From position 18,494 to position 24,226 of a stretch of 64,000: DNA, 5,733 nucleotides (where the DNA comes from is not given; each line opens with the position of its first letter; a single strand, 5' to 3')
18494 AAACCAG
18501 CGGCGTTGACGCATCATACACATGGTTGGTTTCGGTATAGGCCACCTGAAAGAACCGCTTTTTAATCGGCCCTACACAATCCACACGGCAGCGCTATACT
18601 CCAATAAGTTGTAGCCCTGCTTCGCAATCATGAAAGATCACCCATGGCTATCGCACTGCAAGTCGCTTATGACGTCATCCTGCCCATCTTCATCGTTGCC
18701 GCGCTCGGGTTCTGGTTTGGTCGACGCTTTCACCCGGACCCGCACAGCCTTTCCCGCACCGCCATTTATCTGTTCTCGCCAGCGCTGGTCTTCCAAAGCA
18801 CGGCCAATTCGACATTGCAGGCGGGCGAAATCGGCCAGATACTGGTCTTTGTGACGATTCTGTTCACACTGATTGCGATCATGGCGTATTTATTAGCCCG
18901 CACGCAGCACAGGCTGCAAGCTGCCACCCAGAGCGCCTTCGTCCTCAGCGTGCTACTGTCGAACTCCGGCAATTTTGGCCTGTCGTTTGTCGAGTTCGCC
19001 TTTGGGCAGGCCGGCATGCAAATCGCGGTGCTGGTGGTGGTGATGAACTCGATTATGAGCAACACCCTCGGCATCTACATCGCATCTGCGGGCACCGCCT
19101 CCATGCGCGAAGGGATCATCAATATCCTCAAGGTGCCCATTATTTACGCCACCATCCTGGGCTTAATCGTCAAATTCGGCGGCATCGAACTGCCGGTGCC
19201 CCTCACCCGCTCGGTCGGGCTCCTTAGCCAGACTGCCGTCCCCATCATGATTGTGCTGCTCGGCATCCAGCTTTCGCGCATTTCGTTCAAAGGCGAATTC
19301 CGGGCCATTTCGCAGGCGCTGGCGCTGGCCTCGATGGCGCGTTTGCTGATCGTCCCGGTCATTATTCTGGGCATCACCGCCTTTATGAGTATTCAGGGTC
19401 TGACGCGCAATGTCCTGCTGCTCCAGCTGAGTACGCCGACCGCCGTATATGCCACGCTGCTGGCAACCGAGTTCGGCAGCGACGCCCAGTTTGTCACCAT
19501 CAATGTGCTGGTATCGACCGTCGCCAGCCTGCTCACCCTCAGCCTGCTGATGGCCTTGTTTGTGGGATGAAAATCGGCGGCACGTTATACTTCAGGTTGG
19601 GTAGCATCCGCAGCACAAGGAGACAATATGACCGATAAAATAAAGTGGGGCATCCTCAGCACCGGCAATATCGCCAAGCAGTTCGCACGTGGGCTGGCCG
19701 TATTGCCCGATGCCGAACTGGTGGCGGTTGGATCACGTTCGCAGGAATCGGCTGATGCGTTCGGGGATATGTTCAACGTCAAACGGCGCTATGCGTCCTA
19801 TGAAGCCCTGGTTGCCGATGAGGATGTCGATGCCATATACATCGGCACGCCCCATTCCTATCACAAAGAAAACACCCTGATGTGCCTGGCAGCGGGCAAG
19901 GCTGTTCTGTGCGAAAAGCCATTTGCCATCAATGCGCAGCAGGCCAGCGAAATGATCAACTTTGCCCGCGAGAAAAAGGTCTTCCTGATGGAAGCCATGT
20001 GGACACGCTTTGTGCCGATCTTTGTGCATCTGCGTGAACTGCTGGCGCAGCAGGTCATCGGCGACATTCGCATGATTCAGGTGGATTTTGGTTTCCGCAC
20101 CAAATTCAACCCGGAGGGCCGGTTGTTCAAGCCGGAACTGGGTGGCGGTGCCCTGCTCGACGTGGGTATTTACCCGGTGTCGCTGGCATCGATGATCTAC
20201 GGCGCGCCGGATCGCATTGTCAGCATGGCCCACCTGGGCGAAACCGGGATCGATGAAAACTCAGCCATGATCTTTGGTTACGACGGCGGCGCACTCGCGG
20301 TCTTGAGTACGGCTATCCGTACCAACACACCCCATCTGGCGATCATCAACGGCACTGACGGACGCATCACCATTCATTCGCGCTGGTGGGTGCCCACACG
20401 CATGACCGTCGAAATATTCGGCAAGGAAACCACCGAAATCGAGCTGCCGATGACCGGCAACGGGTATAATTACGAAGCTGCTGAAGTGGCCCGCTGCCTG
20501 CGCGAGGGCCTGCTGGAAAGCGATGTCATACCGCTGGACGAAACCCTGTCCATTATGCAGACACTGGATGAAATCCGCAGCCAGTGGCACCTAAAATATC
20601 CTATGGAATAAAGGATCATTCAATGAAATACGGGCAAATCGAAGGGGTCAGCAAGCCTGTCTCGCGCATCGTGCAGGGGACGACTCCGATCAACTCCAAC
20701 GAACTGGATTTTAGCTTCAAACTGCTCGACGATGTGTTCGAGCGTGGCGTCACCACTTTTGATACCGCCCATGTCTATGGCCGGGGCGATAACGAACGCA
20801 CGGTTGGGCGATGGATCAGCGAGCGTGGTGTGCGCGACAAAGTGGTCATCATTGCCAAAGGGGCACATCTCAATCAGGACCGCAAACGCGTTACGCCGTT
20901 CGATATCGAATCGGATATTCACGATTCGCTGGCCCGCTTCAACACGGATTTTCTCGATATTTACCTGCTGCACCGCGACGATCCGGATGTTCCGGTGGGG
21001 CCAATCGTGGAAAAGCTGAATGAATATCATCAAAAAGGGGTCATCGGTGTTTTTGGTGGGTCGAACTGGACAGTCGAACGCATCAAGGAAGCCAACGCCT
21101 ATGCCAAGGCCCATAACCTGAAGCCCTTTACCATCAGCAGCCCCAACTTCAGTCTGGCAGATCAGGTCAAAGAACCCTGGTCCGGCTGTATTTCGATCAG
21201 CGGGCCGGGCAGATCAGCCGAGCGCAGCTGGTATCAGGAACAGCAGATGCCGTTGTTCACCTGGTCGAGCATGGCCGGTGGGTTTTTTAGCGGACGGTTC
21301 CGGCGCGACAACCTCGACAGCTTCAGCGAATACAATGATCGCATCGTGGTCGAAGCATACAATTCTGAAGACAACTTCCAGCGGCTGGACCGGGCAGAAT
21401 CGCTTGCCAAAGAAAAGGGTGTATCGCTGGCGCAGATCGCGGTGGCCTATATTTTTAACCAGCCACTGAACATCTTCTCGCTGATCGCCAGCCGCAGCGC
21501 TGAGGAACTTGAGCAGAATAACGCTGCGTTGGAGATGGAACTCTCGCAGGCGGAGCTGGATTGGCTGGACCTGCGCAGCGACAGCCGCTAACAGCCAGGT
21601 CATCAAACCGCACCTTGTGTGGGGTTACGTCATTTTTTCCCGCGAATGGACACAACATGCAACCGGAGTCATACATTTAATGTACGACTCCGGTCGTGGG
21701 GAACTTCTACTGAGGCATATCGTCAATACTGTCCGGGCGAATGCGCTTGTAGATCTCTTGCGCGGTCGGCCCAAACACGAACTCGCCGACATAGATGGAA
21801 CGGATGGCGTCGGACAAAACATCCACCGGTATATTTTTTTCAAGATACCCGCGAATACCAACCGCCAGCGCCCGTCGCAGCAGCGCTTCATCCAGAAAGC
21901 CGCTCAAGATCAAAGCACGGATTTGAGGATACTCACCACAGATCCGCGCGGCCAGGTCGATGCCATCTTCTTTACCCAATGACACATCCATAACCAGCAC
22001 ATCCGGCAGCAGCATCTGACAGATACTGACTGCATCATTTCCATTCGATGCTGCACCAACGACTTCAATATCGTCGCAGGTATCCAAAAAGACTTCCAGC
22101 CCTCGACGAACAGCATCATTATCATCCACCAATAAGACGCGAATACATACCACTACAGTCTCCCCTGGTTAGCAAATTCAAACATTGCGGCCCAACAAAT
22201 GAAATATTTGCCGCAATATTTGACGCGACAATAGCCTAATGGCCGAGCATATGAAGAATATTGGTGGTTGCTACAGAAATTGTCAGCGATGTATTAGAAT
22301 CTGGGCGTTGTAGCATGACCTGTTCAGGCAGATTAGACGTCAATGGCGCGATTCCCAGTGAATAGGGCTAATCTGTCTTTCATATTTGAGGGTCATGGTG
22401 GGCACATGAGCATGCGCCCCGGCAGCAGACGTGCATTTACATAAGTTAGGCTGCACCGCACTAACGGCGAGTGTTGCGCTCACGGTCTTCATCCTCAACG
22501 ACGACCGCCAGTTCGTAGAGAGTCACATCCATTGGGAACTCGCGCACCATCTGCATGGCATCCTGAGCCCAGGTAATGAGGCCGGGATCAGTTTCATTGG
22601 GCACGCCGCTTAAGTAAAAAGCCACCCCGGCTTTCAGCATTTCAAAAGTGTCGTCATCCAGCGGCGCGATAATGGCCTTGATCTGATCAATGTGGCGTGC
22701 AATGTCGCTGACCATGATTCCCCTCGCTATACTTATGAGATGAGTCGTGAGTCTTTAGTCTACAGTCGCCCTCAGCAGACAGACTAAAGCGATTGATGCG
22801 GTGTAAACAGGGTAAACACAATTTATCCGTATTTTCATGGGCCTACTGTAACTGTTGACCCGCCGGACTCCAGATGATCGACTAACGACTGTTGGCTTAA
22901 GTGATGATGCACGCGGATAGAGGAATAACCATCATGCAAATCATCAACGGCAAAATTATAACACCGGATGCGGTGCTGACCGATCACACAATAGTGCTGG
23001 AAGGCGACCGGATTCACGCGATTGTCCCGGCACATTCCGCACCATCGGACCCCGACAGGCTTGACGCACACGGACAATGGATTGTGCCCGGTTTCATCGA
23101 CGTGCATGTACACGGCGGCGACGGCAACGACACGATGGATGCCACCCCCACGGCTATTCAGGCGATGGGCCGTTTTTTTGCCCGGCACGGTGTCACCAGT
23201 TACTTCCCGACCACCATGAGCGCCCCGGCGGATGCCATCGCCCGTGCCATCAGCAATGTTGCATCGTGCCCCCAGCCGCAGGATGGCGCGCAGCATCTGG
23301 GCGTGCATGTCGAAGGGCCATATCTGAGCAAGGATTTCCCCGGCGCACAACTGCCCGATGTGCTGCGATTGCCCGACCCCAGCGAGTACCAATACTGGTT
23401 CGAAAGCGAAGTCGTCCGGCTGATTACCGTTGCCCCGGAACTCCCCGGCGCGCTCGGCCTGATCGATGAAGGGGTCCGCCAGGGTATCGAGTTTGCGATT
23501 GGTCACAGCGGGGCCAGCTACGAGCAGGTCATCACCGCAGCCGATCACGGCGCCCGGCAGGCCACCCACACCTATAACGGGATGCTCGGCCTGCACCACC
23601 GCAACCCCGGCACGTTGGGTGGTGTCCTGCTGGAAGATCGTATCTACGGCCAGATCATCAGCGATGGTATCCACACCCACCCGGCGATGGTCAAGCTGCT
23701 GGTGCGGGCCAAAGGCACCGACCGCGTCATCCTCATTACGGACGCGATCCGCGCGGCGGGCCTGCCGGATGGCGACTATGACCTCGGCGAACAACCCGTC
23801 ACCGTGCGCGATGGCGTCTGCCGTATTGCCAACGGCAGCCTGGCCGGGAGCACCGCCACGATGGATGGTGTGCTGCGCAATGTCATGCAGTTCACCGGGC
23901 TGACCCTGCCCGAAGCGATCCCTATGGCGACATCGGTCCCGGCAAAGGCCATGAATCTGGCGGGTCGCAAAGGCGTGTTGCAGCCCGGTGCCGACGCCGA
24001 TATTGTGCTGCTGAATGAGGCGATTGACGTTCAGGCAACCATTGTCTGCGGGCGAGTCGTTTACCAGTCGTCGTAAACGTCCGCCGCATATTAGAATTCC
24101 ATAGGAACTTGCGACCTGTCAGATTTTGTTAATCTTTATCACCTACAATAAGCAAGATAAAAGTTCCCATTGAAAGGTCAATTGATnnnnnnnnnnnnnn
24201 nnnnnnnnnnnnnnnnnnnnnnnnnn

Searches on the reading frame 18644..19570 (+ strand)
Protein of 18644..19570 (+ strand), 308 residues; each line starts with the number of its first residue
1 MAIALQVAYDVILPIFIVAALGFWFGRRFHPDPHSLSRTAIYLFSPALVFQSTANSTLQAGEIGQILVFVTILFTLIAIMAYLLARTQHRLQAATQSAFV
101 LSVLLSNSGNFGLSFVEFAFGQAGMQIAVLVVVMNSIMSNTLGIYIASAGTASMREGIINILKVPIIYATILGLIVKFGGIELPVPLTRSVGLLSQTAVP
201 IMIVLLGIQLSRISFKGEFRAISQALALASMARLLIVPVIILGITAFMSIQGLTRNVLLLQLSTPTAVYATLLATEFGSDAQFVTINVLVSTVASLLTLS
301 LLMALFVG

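Call 53: search_protein_families(library=pfam, proteins=[window:18644-19570:+])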
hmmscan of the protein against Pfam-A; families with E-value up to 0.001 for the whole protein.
window:18644-19570:+ (308 aa): 1 family
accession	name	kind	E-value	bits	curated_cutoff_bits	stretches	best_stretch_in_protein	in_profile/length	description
PF03547.23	Mem_trans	-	5.8e-26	91.4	25.7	2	159-302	198-342/343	Membrane transport protein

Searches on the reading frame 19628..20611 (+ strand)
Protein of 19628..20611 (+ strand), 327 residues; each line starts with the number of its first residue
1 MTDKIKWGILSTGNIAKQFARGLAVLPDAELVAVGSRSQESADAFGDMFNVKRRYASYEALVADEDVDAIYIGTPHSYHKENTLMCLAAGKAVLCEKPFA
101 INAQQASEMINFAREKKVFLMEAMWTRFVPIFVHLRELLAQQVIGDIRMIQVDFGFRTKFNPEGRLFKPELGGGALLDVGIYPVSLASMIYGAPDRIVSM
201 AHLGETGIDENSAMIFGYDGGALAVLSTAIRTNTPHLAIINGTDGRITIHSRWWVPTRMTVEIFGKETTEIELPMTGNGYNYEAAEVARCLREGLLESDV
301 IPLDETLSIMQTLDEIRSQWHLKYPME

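Call 53: search_protein_families(library=pfam, proteins=[window:19628-20611:+])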
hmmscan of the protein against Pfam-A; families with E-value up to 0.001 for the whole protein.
window:19628-20611:+ (327 aa): 3 families
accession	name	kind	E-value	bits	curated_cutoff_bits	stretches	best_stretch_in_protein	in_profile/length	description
PF01408.29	GFO_IDH_MocA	-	6.7e-25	88.6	24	1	5-122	1-118/120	Oxidoreductase family, NAD-binding Rossmann fold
PF22725.1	GFO_IDH_MocA_C3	-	1.1e-20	74.3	27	1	132-247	1-123/124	GFO/IDH/MocA C-terminal domain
PF02894.22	GFO_IDH_MocA_C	-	2.3e-08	34.5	22.9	1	136-258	1-134/218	Oxidoreductase family, C-terminal alpha/beta domain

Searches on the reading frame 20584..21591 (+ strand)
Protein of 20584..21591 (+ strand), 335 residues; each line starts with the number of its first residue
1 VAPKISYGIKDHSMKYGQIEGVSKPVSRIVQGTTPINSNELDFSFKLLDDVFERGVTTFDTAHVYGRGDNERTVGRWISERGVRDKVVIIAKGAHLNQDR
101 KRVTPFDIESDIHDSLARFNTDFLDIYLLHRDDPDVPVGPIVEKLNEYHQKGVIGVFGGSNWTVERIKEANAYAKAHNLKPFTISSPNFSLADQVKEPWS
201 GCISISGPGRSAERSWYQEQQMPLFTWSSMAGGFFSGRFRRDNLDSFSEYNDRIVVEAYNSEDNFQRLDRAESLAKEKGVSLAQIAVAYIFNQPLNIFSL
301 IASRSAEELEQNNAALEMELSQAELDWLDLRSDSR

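Call 53: search_protein_families(library=pfam, proteins=[window:20584-21591:+])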
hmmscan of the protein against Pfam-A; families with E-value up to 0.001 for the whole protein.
window:20584-21591:+ (335 aa): 1 family
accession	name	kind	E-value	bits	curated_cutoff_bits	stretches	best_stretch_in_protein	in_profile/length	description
PF00248.27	Aldo_ket_red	-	1.5e-55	188.8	24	1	32-328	5-286/291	Aldo/keto reductase family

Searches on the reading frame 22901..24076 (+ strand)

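Call 53: search_protein_families(library=pfam, proteins=[window:22901-24076:+])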
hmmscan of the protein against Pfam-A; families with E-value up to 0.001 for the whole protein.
window:22901-24076:+ (391 aa): 3 families
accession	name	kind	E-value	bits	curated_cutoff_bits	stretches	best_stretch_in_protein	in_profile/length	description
PF01979.26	Amidohydro_1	-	4.3e-22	79.3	25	1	60-387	1-345/345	Amidohydrolase family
PF07969.17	Amidohydro_3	-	9.2e-15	55.5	29.7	1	333-388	406-472/472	Amidohydrolase family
PF22643.2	NagA_N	-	1.2e-07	32.2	27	1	15-59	5-49/51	NagA composite domain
